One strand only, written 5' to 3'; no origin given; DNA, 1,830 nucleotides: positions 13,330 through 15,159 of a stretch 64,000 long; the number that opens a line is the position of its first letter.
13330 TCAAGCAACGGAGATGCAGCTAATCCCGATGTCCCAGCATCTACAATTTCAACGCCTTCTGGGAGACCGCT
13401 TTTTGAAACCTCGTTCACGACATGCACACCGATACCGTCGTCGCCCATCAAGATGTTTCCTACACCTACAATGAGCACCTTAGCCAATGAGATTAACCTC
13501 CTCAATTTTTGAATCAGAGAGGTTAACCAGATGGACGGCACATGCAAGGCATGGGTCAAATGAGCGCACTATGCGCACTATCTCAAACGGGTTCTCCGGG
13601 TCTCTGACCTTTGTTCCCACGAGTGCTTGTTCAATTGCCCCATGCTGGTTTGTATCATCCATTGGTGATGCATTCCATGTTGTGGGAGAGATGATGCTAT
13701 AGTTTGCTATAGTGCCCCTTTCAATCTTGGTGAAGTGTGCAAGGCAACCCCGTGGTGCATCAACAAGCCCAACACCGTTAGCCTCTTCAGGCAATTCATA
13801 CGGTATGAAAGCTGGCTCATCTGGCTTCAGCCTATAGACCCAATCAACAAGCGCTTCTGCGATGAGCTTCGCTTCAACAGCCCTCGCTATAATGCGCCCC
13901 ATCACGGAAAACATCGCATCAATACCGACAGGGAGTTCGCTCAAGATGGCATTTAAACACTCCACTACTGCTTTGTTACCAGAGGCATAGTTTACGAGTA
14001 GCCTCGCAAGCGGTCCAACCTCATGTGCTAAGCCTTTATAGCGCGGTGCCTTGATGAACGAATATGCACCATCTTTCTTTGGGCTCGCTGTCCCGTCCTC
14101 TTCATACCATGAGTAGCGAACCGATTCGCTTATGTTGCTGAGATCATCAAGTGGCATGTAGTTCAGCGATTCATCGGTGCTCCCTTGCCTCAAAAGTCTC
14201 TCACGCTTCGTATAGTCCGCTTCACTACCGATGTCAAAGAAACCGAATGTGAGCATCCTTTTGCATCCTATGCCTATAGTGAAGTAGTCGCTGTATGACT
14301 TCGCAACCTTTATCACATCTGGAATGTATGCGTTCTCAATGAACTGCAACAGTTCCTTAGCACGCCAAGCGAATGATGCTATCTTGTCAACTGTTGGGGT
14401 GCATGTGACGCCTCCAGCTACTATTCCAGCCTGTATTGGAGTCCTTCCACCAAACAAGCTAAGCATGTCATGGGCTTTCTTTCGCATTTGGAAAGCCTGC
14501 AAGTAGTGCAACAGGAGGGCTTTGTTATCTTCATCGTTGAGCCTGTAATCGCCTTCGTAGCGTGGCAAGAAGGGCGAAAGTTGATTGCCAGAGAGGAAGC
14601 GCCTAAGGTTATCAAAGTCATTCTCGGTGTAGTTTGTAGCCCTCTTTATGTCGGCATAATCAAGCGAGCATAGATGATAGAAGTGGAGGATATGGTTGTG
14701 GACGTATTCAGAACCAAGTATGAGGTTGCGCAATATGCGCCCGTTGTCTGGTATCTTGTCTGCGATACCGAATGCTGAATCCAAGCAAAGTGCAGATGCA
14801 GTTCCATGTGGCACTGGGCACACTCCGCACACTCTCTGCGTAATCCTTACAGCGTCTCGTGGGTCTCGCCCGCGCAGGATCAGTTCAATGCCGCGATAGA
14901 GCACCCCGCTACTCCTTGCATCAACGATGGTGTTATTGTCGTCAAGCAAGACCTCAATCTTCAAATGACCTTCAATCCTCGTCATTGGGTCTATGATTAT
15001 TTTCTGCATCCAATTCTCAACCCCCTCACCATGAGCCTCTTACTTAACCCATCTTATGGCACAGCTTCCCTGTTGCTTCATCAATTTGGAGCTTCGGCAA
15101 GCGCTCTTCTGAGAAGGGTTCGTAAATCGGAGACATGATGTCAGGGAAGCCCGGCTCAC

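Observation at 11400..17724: [NiFe]-hydrogenase embedded between fhs and metV-metF: candidate H2-dependent methylene-THF reductase module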

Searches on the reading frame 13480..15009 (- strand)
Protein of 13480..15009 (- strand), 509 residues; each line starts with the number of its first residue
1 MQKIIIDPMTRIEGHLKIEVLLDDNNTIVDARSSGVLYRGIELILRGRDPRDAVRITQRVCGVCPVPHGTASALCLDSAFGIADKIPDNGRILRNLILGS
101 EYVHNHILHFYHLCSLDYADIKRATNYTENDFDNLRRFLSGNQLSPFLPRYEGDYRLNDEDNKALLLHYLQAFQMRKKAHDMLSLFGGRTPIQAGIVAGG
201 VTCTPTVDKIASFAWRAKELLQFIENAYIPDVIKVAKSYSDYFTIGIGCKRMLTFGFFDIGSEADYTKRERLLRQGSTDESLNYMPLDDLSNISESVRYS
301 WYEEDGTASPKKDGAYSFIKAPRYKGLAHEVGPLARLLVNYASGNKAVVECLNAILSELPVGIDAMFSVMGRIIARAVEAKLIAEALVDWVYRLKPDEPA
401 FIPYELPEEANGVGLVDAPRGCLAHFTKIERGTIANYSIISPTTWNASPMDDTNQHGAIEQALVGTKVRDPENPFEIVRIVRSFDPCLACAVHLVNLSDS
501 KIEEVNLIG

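Call 3: search_protein_families(library=pfam, proteins=[window:13480-15009:-])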
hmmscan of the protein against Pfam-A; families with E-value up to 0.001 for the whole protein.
window:13480-15009:- (509 aa): 1 family
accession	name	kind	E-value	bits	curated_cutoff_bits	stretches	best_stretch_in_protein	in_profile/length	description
PF00374.24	NiFeSe_Hases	-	3.8e-137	458.8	25.8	2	133-493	115-508/508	Nickel-dependent hydrogenase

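Call 4: search_protein_families(library=ncbifam, proteins=[window:13480-15009:-])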
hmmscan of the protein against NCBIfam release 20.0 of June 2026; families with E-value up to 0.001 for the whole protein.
window:13480-15009:- (509 aa): 9 families
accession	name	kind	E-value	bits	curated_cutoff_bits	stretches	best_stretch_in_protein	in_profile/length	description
NF033181.1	NiFeSe_hydrog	equivalog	6.1e-189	629.1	600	1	1-504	1-506/507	nickel-dependent hydrogenase large subunit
NF045518.1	H2_NiFeSe_large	exception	3.8e-150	500.9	780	1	3-496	3-483/485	NiFeSe hydrogenase large subunit HysA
NF007550.0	PRK10170.1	equivalog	2.5e-92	310.2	1101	3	314-501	393-590/597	Ni/Fe-hydrogenase large subunit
NF007778.0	PRK10467.1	equivalog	5.7e-92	308.8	969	2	136-506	156-565/567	hydrogenase 2 large subunit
TIGR03295.1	frhA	equivalog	1.9e-38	132.5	392.5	2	2-113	3-111/412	coenzyme F420 hydrogenase subunit alpha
NF040828.1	sulfhyd_ShyA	equivalog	5.1e-32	111.3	700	2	313-496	237-414/415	NAD(P)-dependent hydrogenase/sulfhydrogenase 2 subunit alpha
NF041785.2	VhuA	equivalog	8.8e-29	100.3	800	2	1-118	1-116/418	F420-non-reducing hydrogenase Vhu subunit A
NF040832.1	sulfhyd_HydA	equivalog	1.6e-17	63.8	880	2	374-497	316-426/426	NADPH-dependent hydrogenase/sulfhydrogenase 1 subunit alpha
NF041786.2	VhuU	equivalog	0.00017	21.3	70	1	477-498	13-32/45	F420-non-reducing hydrogenase selenoprotein subunit VhuU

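Call 7: find_homologous_proteins(query=window:13480-15009:-, max_evalue=1e-30)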
Query window:13480-15009:- (509 aa): 7824 proteins with E <= 1e-30 among 8000 candidates; the best 120 are listed.
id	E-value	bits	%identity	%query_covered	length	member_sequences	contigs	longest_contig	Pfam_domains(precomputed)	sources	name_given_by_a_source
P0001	0.0e+0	1067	88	100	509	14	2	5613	PF00374.25,PF27537.1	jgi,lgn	jgi:hydrogenase large subunit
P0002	9.6e-261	884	72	100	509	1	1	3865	PF00374.25,PF27537.1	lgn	-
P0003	2.8e-258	876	73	100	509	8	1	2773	PF00374.25,PF27537.1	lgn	-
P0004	3.5e-257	872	72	100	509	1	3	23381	PF00374.25,PF27537.1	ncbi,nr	ncbi:MAG: nickel-dependent hydrogenase large subunit [Armatimonadota bacterium]|nr:nickel-dependent 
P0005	3.1e-253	859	72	100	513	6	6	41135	PF00374.25,PF27537.1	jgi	jgi:hydrogenase large subunit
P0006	6.9e-236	802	68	97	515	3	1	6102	PF00374.25,PF27537.1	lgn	-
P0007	1.5e-214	731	63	100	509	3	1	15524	PF00374.25,PF27537.1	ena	-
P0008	3.6e-194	664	57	99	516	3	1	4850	PF00374.25,PF27537.1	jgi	-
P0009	3.8e-193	661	56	99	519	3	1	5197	PF00374.25,PF27537.1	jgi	jgi:hydrogenase large subunit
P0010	1.8e-192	659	57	97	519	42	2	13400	PF00374.25,PF27537.1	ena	-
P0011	2.0e-192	658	57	99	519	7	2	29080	PF00374.25,PF27537.1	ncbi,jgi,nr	ncbi:MAG TPA: nickel-dependent hydrogenase large subunit [Anaerolineae bacterium]|jgi:hydrogenase la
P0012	7.1e-192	657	57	97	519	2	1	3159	PF00374.25,PF27537.1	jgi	-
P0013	1.1e-191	656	56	97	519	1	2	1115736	PF00374.25,PF27537.1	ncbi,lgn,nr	ncbi:MAG: nickel-dependent hydrogenase large subunit [Desulfobacterota bacterium]|nr:nickel-dependen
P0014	1.0e-190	653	55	100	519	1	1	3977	PF00374.25,PF27537.1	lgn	-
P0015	1.4e-190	652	56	97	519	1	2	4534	PF00374.25,PF27537.1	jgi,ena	-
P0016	2.5e-190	652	56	97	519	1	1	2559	PF00374.25,PF27537.1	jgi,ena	jgi:hydrogenase large subunit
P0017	3.1e-190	651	58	97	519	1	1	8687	PF00374.25,PF27537.1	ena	-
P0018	3.5e-190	651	56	97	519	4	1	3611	PF00374.25,PF27537.1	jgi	-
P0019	3.5e-190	651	56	97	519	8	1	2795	PF00374.25,PF27537.1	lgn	-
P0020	3.7e-190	651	56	97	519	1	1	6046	PF00374.25,PF27537.1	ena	-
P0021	3.9e-190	651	56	98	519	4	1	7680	PF00374.25,PF27537.1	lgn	-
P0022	4.5e-190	651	55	100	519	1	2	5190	PF00374.25,PF27537.1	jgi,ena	-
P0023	4.9e-190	651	58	97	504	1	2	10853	PF00374.25,PF27537.1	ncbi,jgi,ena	-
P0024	6.7e-190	650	56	100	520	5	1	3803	PF00374.25,PF27537.1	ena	-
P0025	1.1e-189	649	56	97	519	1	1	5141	PF00374.25,PF27537.1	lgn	-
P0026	1.2e-189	649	57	97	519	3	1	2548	PF00374.25,PF27537.1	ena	-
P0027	1.2e-189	649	56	97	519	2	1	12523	PF00374.25,PF27537.1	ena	-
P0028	1.5e-189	649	56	97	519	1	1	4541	PF00374.25,PF27537.1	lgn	-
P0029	2.0e-189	649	55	98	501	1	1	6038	PF00374.25,PF27537.1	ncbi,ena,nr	ncbi:MAG: nickel-dependent hydrogenase large subunit [Nitrospirota bacterium]|nr:nickel-dependent hy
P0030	2.4e-189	648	56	97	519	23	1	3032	PF00374.25,PF27537.1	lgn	-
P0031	3.1e-189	648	57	97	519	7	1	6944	PF00374.25,PF27537.1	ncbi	-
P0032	3.2e-189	648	55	100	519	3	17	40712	PF00374.25,PF27537.1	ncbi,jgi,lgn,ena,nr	ncbi:MAG: nickel-dependent hydrogenase large subunit [Elusimicrobia bacterium CG_4_10_14_0_8_um_filt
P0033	3.4e-189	648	55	98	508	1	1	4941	PF00374.25,PF27537.1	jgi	-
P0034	3.5e-189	648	56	97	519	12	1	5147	PF00374.25,PF27537.1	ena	-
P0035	3.8e-189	648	56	97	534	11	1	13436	PF00374.25,PF27537.1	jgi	jgi:hydrogenase large subunit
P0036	4.9e-189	647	56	97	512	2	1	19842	PF00374.25,PF27537.1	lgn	-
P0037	5.0e-189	647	55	99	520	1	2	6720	PF00374.25,PF27537.1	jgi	jgi:Ni,Fe-hydrogenase I large subunit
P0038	5.2e-189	647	55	97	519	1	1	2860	PF00374.25,PF27537.1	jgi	jgi:hydrogenase large subunit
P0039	5.9e-189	647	57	97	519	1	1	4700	PF00374.25,PF27537.1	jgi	jgi:hydrogenase large subunit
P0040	6.1e-189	647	56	97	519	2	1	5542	PF00374.25,PF27537.1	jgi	jgi:hydrogenase large subunit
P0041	6.9e-189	647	56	97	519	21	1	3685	PF00374.25,PF27537.1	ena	-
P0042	7.1e-189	647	56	97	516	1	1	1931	PF00374.25,PF27537.1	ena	-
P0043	8.6e-189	647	56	99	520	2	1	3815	PF00374.25,PF27537.1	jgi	jgi:hydrogenase large subunit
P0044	9.3e-189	646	56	97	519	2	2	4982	PF00374.25,PF27537.1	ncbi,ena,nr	ncbi:MAG TPA: nickel-dependent hydrogenase large subunit [Anaerolineae bacterium]|nr:nickel-dependen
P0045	1.4e-188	646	55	97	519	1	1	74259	PF00374.25,PF27537.1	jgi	jgi:hydrogenase large subunit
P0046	1.6e-188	646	56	97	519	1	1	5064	PF00374.25,PF27537.1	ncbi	-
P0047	2.3e-188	645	55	97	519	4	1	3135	PF00374.25,PF27537.1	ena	-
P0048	2.3e-188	645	56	97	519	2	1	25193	PF00374.25,PF27537.1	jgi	jgi:hydrogenase large subunit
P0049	2.3e-188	645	56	97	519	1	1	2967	PF00374.25,PF27537.1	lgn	-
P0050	2.5e-188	645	56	97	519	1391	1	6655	PF00374.25,PF27537.1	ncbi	-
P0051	2.7e-188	645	56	97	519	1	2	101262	PF00374.25,PF27537.1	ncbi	-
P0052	3.7e-188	644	57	97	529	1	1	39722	PF00374.25,PF27537.1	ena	-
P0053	4.4e-188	644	56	97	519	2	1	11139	PF00374.25,PF27537.1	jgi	-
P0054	4.9e-188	644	55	97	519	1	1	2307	PF00374.25,PF27537.1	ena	-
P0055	6.1e-188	644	56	97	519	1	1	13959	PF00374.25,PF27537.1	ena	-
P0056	6.3e-188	644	56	98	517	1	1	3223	PF00374.25,PF27537.1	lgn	-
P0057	6.3e-188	644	56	97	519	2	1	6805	PF00374.25,PF27537.1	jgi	jgi:hydrogenase large subunit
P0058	6.8e-188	644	55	99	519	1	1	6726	PF00374.25,PF27537.1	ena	-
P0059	7.8e-188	643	55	97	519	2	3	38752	PF00374.25,PF27537.1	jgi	-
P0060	7.9e-188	643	57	97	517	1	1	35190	PF00374.25,PF27537.1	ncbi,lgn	ncbi:MAG: nickel-dependent hydrogenase large subunit [Candidatus Bathyarchaeia archaeon]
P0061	8.8e-188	643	55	99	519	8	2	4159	PF00374.25,PF27537.1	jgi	-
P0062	9.3e-188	643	56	97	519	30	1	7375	PF00374.25,PF27537.1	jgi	jgi:hydrogenase large subunit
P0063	9.4e-188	643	55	97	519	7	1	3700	PF00374.25,PF27537.1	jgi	jgi:hydrogenase large subunit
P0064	1.2e-187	643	55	97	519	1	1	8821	PF00374.25,PF27537.1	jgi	-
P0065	1.6e-187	642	56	97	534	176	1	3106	PF00374.25,PF27537.1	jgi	-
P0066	1.6e-187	642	55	97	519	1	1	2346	PF00374.25,PF27537.1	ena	-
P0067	1.7e-187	642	57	97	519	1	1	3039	PF00374.25,PF27537.1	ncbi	-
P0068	1.8e-187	642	56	97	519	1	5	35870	PF00374.25,PF27537.1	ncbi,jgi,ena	-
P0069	2.3e-187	642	56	97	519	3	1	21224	PF00374.25,PF27537.1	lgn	-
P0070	2.3e-187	642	54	100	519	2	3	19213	PF00374.25,PF27537.1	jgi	jgi:hydrogenase large subunit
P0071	2.3e-187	642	55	97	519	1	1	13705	PF00374.25,PF27537.1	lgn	-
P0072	2.5e-187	642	56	97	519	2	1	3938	PF00374.25,PF27537.1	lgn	-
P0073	2.6e-187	642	55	98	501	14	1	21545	PF00374.25,PF27537.1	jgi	jgi:hydrogenase large subunit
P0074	2.9e-187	641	56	97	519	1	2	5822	PF00374.25,PF27537.1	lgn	-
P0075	3.4e-187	641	55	97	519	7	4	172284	PF00374.25,PF27537.1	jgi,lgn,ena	jgi:hydrogenase large subunit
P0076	3.6e-187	641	54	97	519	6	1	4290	PF00374.25,PF27537.1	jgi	jgi:hydrogenase large subunit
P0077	4.0e-187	641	55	97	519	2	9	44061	PF00374.25,PF27537.1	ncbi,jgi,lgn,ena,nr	ncbi:MAG: nickel-dependent hydrogenase large subunit [Chloroflexi bacterium]|nr:nickel-dependent hyd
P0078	4.1e-187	641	55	100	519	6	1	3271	PF00374.25,PF27537.1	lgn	-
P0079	5.9e-187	640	54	100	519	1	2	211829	PF00374.25,PF27537.1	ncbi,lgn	-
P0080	7.1e-187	640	55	99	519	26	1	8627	PF00374.25,PF27537.1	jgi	jgi:hydrogenase large subunit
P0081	7.2e-187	640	55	97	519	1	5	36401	PF00374.25,PF27537.1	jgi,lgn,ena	jgi:hydrogenase large subunit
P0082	8.8e-187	640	56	97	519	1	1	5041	PF00374.25,PF27537.1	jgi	jgi:hydrogenase large subunit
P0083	9.0e-187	640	54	99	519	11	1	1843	PF00374.25,PF27537.1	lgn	-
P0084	9.3e-187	640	56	100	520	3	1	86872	PF00374.25,PF27537.1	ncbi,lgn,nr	ncbi:MAG: nickel-dependent hydrogenase large subunit [Dehalococcoidia bacterium]|nr:nickel-dependent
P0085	9.4e-187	640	55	97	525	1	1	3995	PF00374.25,PF27537.1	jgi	jgi:hydrogenase large subunit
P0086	1.0e-186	640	55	97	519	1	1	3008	PF00374.25,PF27537.1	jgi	-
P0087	1.3e-186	639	55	97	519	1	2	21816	PF00374.25,PF27537.1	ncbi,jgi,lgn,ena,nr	ncbi:MAG TPA: nickel-dependent hydrogenase large subunit [Chloroflexi bacterium]|nr:nickel-dependent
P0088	1.3e-186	639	55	97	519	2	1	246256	PF00374.25,PF27537.1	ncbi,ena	-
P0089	1.4e-186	639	56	97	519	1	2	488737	PF00374.25,PF27537.1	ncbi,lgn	-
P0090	1.4e-186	639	55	97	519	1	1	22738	PF00374.25,PF27537.1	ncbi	ncbi:MAG: nickel-dependent hydrogenase large subunit [Dehalococcoidia bacterium]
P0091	1.5e-186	639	55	99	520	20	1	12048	PF00374.25,PF27537.1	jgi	jgi:hydrogenase large subunit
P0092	1.5e-186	639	55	99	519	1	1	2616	PF00374.25,PF27537.1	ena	-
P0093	1.7e-186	639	54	97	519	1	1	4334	PF00374.25,PF27537.1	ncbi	-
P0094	1.8e-186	639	55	97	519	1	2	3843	PF00374.25,PF27537.1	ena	-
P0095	1.8e-186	639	55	97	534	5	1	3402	PF00374.25,PF27537.1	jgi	jgi:hydrogenase large subunit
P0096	1.8e-186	639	55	97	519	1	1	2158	PF00374.25,PF27537.1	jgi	-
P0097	1.9e-186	639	55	98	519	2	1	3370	PF00374.25,PF27537.1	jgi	-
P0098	2.1e-186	639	55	97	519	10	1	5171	PF00374.25,PF27537.1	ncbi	-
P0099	2.3e-186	638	56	97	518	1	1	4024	PF00374.25,PF27537.1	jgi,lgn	jgi:hydrogenase large subunit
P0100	2.7e-186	638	54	97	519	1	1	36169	PF00374.25,PF27537.1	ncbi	-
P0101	2.8e-186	638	55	100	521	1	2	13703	PF00374.25,PF27537.1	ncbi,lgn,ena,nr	ncbi:TPA: nickel-dependent hydrogenase large subunit [Candidatus Poribacteria bacterium]|nr:nickel-d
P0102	2.9e-186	638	55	99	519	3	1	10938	PF00374.25,PF27537.1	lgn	-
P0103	3.2e-186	638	54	97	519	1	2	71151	PF00374.25,PF27537.1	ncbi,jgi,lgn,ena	-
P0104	3.4e-186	638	55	97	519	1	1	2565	PF00374.25,PF27537.1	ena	-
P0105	3.6e-186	638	54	97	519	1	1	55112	PF00374.25,PF27537.1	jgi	-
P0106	3.9e-186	638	54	97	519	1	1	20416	PF00374.25,PF27537.1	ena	-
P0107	4.6e-186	638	54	100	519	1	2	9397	PF00374.25,PF27537.1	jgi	jgi:hydrogenase large subunit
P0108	4.9e-186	637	56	97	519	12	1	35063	PF00374.25,PF27537.1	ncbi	-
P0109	5.2e-186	637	54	97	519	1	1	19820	PF00374.25,PF27537.1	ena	-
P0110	5.5e-186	637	56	97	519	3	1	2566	PF00374.25,PF27537.1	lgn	-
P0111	5.8e-186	637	55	100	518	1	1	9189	PF00374.25,PF27537.1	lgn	-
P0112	6.5e-186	637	55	97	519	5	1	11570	PF00374.25,PF27537.1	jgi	jgi:hydrogenase large subunit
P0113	6.6e-186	637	54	100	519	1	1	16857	PF00374.25,PF27537.1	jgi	-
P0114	6.6e-186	637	55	97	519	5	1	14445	PF00374.25,PF27537.1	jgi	jgi:hydrogenase large subunit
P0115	6.7e-186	637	55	97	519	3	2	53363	PF00374.25,PF27537.1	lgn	-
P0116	7.3e-186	637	55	99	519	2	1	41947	PF00374.25,PF27537.1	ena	-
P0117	7.3e-186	637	56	99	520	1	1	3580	PF00374.25,PF27537.1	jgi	jgi:hydrogenase large subunit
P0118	8.9e-186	637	56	97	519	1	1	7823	PF00374.25,PF27537.1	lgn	-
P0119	9.2e-186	637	55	100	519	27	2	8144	PF00374.25,PF27537.1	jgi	-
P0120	9.4e-186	636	56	97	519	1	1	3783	PF00374.25,PF27537.1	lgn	-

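Call 9: find_encoding_contigs(protein=P0004, flank=10000, max_places=3)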
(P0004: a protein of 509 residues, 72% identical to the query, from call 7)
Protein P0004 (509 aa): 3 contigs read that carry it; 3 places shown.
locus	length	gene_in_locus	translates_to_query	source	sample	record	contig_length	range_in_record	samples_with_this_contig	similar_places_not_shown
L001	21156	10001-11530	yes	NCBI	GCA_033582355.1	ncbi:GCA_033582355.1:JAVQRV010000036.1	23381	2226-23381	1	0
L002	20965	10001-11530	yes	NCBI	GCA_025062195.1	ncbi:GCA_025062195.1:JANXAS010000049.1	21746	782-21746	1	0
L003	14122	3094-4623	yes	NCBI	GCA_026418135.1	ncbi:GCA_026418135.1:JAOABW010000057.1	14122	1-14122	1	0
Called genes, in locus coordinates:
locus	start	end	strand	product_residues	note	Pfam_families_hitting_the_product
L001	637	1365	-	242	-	PF01026:TatD_DNase (weak), PF04909:Amidohydro_2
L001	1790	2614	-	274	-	-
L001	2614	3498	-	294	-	PF01261:AP_endonuc_2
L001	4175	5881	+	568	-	PF01268:FTHFS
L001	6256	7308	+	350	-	-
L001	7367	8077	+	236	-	-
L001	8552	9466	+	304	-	PF01058:Oxidored_q6, PF14720:NiFe_hyd_SSU_C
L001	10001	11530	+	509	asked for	PF27537:HoxH, PF00374:NiFeSe_Hases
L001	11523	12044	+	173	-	PF01750:HycI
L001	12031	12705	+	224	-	PF12225:DUF5981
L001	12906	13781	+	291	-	PF02219:MTHFR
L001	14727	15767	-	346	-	PF01208:URO-D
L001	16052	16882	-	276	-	PF00106:adh_short, PF01370:Epimerase (weak), PF08659:KR (weak), PF13561:adh_short_C2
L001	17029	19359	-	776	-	PF12837:Fer4_6 (faint)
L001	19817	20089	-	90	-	-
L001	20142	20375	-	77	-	-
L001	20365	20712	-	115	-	-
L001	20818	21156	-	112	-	?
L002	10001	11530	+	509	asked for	PF27537:HoxH, PF00374:NiFeSe_Hases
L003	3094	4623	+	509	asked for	PF27537:HoxH, PF00374:NiFeSe_Hases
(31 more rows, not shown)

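Call 10: find_encoding_contigs(protein=P0005, flank=10000, max_places=3)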
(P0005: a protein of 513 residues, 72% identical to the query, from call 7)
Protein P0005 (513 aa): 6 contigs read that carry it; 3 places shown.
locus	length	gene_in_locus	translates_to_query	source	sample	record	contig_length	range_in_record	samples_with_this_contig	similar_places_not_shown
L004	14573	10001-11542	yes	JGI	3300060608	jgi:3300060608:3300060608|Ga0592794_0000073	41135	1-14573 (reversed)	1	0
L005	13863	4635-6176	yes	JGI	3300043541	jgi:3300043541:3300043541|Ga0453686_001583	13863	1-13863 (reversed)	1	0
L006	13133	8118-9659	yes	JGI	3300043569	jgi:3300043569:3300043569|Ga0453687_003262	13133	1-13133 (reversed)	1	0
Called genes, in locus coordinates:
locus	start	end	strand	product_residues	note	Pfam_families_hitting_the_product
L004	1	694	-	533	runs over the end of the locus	PF13620:CarboxypepD_reg, PF13715:CarbopepD_reg_2, PF22904:NOMO1-like_2nd (faint), PF08308:PEGA (faint), PF13620:CarboxypepD_reg, PF13715:CarbopepD_reg_2, PF08757:CotH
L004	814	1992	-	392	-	PF13180:PDZ_2, PF14685:PDZ_Tricorn (weak), PF17820:PDZ_6, PF03572:Peptidase_S41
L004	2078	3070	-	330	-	-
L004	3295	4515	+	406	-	PF01837:HcyBio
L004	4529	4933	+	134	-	PF09383:NIL, PF13237:Fer4_10, PF00037:Fer4 (weak), PF14697:Fer4_21, PF12838:Fer4_7, PF13187:Fer4_9, PF12797:Fer4_2 (weak), PF00037:Fer4 (weak), +5 more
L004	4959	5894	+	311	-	PF00291:PALP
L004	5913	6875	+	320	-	PF25087:GMPPB_C (faint), PF00132:Hexapep, PF14602:Hexapep_2 (weak), PF01883:FeS_assembly_P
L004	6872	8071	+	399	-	PF00155:Aminotran_1_2 (faint), PF00266:Aminotran_5, PF01041:DegT_DnrJ_EryC1, PF01053:Cys_Met_Meta_PP (weak), PF01212:Beta_elim_lyase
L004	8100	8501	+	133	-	PF01592:NifU_N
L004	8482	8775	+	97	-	-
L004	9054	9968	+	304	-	PF01058:Oxidored_q6, PF14720:NiFe_hyd_SSU_C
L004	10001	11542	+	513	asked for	PF27537:HoxH, PF00374:NiFeSe_Hases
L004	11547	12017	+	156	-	PF01750:HycI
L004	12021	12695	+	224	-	PF12225:DUF5981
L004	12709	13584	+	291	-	PF02219:MTHFR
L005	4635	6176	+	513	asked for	PF27537:HoxH, PF00374:NiFeSe_Hases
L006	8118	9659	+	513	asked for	PF27537:HoxH, PF00374:NiFeSe_Hases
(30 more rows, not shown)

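Call 11: find_encoding_contigs(protein=P0007, flank=8000, max_places=2)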
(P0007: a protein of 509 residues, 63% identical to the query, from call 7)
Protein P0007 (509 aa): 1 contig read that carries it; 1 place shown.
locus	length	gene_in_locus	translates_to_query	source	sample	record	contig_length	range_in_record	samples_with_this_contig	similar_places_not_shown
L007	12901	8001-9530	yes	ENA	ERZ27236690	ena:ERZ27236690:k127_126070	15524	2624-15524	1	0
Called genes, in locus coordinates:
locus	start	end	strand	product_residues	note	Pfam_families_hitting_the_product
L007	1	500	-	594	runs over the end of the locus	PF05157:MshEN, PF00437:T2SSE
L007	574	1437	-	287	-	PF08501:Shikimate_dh_N, PF01488:Shikimate_DH, PF03435:Sacchrp_dh_NADP (weak), PF18317:SDH_C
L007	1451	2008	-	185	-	PF09419:PGP_phosphatase, PF00702:Hydrolase, PF13419:HAD_2 (weak), PF13242:Hydrolase_like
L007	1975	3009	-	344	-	PF02618:YceG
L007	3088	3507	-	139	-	PF03652:RuvX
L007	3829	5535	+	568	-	PF01268:FTHFS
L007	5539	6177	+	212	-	PF04961:FTCD_C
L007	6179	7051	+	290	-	PF00763:THF_DHG_CYH, PF02882:THF_DHG_CYH_C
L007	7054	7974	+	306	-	PF01058:Oxidored_q6, PF14720:NiFe_hyd_SSU_C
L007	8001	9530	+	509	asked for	PF27537:HoxH, PF00374:NiFeSe_Hases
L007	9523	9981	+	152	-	PF01750:HycI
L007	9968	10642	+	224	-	PF12225:DUF5981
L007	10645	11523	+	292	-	PF02219:MTHFR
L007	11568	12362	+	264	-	PF00142:Fer4_NifH (faint), PF01656:CbiA, PF10609:ParA (faint), PF13614:AAA_31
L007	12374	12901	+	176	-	?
